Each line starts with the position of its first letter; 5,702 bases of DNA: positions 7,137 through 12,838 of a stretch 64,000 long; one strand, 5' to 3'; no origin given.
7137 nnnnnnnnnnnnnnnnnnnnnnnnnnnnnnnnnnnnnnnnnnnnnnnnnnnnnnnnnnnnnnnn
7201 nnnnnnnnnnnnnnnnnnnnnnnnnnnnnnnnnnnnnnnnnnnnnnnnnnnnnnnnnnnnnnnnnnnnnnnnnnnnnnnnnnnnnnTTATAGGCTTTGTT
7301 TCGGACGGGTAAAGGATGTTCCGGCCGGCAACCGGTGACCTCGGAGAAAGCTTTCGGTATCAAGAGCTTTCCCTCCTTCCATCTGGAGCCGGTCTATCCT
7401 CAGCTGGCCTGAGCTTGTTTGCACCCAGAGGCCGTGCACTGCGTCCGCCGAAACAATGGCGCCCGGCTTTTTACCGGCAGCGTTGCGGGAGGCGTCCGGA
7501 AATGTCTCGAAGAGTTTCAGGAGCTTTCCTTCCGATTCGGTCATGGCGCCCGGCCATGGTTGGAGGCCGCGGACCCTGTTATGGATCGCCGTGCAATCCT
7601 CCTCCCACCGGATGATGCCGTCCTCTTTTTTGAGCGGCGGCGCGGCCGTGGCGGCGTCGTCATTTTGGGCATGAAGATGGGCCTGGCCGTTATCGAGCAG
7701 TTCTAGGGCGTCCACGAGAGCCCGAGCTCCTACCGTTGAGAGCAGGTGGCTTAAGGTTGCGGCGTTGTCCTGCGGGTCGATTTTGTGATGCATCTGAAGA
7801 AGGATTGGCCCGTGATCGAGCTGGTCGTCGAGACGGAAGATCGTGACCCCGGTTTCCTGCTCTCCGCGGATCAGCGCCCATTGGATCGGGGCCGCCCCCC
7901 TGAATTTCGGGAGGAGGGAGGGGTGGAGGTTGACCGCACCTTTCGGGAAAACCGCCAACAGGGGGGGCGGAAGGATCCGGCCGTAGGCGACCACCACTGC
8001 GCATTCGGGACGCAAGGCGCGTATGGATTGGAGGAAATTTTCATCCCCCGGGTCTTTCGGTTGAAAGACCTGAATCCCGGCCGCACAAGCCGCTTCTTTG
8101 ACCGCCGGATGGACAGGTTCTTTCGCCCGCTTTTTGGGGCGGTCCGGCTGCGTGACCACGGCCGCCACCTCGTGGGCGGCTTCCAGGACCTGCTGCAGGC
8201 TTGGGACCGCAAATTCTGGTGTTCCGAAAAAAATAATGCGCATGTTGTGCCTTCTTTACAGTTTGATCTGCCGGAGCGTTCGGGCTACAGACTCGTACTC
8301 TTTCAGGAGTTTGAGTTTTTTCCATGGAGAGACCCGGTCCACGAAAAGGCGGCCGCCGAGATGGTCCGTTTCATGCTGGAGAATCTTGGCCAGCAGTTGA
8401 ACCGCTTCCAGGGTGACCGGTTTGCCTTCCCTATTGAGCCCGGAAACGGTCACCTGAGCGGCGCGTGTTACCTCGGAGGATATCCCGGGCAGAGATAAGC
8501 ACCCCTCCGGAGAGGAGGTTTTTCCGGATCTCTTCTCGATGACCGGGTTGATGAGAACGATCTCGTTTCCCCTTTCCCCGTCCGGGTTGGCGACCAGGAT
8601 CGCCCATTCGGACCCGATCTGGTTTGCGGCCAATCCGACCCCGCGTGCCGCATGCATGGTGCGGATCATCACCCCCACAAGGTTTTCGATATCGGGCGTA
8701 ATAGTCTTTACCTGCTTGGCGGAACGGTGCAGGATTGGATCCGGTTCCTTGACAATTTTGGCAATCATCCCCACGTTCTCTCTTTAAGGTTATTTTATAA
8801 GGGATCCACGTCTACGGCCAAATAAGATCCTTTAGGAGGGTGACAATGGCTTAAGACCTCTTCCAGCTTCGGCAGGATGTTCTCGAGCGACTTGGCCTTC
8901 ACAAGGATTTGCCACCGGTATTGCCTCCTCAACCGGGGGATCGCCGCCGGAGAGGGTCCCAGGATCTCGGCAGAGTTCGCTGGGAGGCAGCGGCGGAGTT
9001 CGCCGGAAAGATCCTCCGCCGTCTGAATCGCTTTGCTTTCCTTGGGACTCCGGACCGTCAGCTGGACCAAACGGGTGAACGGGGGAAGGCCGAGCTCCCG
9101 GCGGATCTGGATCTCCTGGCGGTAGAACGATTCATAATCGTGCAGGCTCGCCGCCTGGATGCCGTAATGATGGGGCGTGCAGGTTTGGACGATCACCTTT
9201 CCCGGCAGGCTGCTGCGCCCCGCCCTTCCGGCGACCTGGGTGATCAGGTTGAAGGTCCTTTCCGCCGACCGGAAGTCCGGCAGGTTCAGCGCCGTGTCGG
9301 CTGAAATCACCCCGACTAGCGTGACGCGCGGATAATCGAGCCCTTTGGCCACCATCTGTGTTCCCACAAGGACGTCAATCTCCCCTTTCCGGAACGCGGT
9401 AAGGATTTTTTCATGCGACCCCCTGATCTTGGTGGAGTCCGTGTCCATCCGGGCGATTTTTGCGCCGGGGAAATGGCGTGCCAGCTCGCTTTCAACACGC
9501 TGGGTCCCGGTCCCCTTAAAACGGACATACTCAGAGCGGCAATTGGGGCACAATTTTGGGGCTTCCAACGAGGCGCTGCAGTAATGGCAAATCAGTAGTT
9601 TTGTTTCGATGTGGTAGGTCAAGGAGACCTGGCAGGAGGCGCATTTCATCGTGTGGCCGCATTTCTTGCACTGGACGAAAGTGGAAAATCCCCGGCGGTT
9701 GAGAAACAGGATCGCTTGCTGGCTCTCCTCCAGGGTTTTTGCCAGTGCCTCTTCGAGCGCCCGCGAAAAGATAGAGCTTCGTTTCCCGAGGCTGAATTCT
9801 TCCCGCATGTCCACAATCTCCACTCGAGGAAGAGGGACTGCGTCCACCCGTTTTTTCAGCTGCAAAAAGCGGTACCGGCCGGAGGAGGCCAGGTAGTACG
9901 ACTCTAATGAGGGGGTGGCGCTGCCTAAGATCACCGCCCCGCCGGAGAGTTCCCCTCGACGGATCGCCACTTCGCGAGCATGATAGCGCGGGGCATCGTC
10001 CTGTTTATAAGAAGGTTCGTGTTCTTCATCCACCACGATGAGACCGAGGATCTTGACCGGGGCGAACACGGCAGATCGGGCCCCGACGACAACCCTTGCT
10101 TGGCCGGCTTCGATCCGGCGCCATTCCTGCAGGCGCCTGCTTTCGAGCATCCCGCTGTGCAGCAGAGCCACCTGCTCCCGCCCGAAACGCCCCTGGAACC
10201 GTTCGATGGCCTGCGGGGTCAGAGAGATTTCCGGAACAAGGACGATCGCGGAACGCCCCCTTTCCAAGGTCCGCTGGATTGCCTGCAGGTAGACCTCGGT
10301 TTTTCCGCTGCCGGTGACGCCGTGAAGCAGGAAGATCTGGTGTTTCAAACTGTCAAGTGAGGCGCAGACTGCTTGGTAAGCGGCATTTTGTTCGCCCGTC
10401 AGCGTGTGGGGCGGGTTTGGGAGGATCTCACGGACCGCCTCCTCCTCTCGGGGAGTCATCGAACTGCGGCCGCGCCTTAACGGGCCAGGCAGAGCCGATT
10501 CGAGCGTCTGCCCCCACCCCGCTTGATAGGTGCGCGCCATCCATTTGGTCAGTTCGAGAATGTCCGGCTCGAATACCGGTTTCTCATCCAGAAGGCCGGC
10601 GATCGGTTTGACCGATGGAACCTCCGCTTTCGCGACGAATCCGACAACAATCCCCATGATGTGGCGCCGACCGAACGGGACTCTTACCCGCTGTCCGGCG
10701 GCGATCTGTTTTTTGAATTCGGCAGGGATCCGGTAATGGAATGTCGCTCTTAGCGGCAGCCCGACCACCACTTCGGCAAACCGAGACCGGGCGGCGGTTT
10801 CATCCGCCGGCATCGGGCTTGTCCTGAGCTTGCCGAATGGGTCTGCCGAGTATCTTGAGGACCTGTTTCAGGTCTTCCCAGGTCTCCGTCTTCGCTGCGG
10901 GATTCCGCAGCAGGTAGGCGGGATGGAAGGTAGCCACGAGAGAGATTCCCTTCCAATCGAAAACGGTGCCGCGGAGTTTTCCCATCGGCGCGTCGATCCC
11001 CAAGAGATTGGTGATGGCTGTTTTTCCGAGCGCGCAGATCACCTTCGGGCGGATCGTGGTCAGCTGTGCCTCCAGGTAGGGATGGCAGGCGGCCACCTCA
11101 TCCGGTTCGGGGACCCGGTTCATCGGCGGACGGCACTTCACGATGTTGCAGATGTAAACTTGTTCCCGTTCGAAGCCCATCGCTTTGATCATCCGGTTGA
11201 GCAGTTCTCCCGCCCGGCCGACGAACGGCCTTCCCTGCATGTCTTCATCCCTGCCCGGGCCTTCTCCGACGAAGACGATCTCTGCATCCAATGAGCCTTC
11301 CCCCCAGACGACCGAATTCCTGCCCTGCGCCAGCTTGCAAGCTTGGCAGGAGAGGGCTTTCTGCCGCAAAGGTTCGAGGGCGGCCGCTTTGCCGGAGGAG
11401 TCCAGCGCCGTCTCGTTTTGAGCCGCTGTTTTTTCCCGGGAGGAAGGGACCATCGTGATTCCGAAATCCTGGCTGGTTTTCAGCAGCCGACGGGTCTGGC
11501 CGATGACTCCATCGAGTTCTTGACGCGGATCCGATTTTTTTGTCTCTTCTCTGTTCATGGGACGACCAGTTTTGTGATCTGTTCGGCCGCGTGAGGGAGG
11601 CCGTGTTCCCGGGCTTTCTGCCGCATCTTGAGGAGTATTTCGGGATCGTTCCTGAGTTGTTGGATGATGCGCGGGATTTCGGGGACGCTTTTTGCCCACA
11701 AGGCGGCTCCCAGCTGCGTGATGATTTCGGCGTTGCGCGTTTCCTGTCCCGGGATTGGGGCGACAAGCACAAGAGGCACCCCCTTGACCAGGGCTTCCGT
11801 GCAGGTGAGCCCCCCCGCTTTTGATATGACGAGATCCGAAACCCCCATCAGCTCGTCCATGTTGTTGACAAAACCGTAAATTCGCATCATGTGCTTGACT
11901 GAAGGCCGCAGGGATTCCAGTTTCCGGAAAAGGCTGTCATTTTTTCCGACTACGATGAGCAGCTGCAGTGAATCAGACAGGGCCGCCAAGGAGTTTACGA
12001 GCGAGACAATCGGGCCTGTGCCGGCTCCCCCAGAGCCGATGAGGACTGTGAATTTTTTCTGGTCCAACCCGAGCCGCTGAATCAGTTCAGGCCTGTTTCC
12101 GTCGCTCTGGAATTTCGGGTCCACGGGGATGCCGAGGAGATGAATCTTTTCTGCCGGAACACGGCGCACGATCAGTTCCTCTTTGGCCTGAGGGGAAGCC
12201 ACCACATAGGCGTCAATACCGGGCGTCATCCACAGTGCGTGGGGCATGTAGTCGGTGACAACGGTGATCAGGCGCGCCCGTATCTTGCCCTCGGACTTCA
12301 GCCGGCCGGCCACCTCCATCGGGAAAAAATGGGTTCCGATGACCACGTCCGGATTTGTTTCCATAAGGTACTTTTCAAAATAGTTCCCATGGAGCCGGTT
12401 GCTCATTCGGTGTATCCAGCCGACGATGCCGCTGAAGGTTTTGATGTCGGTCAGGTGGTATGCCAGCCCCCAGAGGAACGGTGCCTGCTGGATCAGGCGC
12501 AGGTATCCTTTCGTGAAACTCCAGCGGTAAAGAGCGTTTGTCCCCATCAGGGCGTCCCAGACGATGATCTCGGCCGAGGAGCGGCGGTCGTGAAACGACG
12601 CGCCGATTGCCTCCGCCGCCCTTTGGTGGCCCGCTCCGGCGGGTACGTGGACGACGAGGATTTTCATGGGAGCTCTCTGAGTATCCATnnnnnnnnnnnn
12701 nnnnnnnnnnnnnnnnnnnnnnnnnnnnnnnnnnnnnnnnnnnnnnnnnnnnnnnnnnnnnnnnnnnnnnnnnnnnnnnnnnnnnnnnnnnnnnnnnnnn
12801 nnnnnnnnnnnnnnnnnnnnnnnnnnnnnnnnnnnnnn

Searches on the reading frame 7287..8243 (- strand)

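Call 8: search_protein_families(library=pfam, proteins=[window:7287-8243:-], max_evalue=0.000001)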
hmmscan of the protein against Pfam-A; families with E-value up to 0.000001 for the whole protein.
window:7287-8243:- (318 aa): 2 families
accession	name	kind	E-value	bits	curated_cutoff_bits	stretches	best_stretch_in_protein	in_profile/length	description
PF00551.24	Formyl_trans_N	-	2.7e-44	151.5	26.1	1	1-180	1-181/181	Formyl transferase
PF02911.23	Formyl_trans_C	-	3.2e-25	88.7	21.1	1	204-304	2-100/100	Formyl transferase, C-terminal domain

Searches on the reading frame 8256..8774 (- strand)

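Call 8: search_protein_families(library=pfam, proteins=[window:8256-8774:-], max_evalue=0.000001)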
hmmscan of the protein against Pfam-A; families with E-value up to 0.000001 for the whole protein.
window:8256-8774:- (172 aa): 1 family
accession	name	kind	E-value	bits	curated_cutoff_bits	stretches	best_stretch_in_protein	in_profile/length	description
PF01327.26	Pep_deformylase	-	1.4e-45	155.1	22.8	1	5-153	2-155/156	Polypeptide deformylase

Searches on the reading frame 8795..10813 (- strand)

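Call 8: search_protein_families(library=pfam, proteins=[window:8795-10813:-], max_evalue=0.000001)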
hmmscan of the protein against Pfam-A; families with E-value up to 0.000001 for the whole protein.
window:8795-10813:- (672 aa): 6 families
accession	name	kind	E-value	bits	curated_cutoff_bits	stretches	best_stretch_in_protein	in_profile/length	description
PF17764.6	PriA_3primeBD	-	1.5e-27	95.7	22.7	1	14-109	1-96/96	3'DNA-binding domain (3'BD)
PF18074.6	PriA_C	-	5.7e-22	78.8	26.9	1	578-671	1-95/95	Primosomal protein N C-terminal domain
PF00270.35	DEAD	-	6.3e-16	59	26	1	158-304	14-162/167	DEAD/DEAH box helicase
PF04851.21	ResIII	-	1.4e-14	54.7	22.5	1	138-301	4-162/164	Type III restriction enzyme, res subunit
PF00271.37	Helicase_C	-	2.4e-12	47.5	23.5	1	439-534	27-109/110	Helicase conserved C-terminal domain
PF18319.7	Zn_ribbon_PriA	-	4.2e-07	30.2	26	1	391-414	1-24/27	PriA DNA helicase Cys-rich region (CRR) domain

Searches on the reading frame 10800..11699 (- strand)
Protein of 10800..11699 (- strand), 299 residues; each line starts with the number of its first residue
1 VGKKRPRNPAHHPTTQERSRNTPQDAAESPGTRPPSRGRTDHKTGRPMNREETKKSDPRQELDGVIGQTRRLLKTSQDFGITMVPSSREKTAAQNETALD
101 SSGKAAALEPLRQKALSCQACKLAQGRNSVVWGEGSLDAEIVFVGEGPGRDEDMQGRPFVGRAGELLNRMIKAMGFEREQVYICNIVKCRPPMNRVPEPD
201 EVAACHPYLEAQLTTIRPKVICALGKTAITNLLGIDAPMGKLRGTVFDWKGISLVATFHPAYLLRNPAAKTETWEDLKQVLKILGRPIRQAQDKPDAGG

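Call 8: search_protein_families(library=pfam, proteins=[window:10800-11699:-], max_evalue=0.000001)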
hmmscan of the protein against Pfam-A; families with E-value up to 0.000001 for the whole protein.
window:10800-11699:- (299 aa): 1 family
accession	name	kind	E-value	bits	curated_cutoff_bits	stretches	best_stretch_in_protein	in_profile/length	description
PF03167.25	UDG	-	8.7e-42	143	24.3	1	133-278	2-141/141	Uracil DNA glycosylase superfamily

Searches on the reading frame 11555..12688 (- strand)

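Call 9: search_protein_families(library=pfam, proteins=[window:11555-12688:-], max_evalue=0.000001)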
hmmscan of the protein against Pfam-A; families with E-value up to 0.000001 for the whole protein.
window:11555-12688:- (377 aa): 2 families
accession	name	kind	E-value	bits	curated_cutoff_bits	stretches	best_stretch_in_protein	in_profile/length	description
PF06925.17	MGDG_synth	-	5.5e-28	98.6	25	1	21-189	1-169/169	Monogalactosyldiacylglycerol (MGDG) synthase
PF04101.22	Glyco_tran_28_C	-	8.3e-16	58.9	22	1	220-370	7-165/166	Glycosyltransferase family 28 C-terminal domain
